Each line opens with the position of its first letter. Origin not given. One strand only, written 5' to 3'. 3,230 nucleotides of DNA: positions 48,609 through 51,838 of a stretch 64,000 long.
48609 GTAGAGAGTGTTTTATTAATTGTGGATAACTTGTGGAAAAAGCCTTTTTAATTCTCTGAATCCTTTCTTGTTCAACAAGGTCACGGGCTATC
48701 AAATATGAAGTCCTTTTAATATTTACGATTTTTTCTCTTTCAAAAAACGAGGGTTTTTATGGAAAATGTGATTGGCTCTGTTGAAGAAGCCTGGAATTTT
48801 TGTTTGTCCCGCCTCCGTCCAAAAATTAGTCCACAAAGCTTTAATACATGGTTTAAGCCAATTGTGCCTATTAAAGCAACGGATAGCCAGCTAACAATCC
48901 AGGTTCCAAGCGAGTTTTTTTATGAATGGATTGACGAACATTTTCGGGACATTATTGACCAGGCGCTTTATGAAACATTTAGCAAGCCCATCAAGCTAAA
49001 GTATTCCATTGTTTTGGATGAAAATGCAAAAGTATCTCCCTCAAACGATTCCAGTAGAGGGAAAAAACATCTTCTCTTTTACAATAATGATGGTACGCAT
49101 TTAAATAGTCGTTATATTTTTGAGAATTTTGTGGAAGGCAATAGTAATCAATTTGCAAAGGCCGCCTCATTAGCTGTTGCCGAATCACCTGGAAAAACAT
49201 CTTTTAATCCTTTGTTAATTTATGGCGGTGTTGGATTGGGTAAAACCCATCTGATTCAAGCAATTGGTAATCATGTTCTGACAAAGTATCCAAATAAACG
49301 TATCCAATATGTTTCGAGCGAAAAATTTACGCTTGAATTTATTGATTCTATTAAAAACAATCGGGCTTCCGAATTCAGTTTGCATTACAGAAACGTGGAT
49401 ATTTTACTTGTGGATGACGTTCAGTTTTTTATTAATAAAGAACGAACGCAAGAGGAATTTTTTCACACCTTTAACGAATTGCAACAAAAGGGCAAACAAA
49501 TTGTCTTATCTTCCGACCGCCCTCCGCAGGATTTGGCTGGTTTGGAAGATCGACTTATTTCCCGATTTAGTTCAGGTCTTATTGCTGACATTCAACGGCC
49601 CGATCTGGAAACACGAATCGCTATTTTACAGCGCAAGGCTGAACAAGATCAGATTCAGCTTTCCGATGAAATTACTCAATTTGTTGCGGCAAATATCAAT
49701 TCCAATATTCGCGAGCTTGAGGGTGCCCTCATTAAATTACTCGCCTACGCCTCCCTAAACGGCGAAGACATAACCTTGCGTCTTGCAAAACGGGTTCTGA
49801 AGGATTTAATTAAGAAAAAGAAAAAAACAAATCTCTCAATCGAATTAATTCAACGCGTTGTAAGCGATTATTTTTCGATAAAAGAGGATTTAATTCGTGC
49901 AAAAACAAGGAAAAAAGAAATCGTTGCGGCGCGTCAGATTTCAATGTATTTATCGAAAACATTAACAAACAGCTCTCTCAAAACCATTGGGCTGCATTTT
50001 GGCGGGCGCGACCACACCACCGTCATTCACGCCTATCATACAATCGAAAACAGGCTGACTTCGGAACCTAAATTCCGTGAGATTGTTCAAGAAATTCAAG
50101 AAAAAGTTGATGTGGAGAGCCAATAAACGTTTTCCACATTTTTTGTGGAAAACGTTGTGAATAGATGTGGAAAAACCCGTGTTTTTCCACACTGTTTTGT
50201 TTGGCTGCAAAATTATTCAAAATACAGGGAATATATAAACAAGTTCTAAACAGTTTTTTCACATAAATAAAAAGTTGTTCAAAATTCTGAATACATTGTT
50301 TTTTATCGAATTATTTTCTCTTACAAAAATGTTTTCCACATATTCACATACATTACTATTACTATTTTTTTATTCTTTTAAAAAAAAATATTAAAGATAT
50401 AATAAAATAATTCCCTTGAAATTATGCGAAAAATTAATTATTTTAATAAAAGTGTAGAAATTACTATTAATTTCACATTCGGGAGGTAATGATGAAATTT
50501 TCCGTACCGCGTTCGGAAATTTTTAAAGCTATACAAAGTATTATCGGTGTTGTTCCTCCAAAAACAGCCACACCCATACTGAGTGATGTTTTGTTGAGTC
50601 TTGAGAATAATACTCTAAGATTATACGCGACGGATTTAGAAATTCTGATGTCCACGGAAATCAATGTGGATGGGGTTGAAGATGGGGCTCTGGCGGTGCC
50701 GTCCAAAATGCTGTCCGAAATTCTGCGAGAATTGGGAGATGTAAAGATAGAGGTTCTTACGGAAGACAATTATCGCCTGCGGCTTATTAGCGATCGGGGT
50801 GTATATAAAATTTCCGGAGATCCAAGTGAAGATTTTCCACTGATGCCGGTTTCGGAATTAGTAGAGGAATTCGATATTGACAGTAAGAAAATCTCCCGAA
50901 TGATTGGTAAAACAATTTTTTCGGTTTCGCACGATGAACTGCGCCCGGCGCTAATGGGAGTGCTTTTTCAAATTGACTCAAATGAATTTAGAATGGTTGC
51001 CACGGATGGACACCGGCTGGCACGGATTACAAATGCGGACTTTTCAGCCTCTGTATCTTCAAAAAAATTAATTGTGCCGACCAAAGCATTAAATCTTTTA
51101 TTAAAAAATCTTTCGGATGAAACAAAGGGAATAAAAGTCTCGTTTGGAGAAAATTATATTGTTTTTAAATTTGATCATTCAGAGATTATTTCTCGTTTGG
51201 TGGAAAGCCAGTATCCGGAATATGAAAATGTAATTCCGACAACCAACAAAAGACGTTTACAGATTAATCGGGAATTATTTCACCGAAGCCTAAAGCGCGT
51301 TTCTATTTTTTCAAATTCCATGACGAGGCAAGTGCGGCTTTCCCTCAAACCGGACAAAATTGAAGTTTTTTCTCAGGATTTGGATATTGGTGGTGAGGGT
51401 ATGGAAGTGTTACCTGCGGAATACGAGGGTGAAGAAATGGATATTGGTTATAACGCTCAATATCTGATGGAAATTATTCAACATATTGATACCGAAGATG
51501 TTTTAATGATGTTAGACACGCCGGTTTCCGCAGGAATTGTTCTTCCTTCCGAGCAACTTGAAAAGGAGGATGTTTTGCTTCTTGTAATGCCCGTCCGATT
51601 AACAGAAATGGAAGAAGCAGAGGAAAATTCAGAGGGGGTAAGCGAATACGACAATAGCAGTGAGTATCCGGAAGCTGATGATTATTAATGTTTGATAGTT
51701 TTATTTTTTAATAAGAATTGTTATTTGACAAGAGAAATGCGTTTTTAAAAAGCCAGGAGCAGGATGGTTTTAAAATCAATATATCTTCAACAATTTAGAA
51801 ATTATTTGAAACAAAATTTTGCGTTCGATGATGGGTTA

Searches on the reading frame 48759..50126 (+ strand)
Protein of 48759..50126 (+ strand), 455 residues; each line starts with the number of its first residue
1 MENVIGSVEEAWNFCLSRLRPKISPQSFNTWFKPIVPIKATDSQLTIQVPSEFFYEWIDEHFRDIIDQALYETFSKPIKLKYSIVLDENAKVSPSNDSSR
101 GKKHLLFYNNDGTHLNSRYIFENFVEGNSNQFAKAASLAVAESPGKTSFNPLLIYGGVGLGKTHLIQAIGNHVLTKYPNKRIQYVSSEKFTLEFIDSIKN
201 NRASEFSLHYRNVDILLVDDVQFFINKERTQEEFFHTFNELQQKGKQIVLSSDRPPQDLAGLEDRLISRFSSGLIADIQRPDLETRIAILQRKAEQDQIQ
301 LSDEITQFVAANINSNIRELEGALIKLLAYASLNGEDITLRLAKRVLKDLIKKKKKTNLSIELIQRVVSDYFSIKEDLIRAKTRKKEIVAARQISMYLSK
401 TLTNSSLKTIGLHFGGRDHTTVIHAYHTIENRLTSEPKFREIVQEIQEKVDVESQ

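Call 39: search_protein_families(library=pfam, proteins=[window:48759-50126:+], max_evalue=0.00001)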
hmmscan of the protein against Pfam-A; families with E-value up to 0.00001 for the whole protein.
window:48759-50126:+ (455 aa): 3 families
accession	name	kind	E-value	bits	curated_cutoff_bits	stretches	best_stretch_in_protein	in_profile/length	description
PF00308.24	Bac_DnaA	-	4.4e-70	235.5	23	1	115-276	1-161/162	Bacterial DnaA ATPAse domain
PF08299.17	Bac_DnaA_C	-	1.1e-27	96.3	31.5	1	361-429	1-69/69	Bacterial dnaA protein helix-turn-helix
PF11638.13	DnaA_N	-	2.8e-21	75.4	24.6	1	9-71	1-64/65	DnaA N-terminal domain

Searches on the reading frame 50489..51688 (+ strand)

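Call 39: search_protein_families(library=pfam, proteins=[window:50489-51688:+], max_evalue=0.00001)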
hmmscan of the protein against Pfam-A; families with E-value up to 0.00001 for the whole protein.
window:50489-51688:+ (399 aa): 3 families
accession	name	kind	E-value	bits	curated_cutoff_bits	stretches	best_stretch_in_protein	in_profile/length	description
PF02767.21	DNA_pol3_beta_2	-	3.6e-31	108.3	27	1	130-244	2-116/116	DNA polymerase III beta subunit, central domain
PF00712.24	DNA_pol3_beta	-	5.7e-29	101.2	24.4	1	2-120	1-120/120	DNA polymerase III beta subunit, N-terminal domain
PF02768.20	DNA_pol3_beta_3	-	5.9e-22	78.2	27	1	247-369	2-120/121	DNA polymerase III beta subunit, C-terminal domain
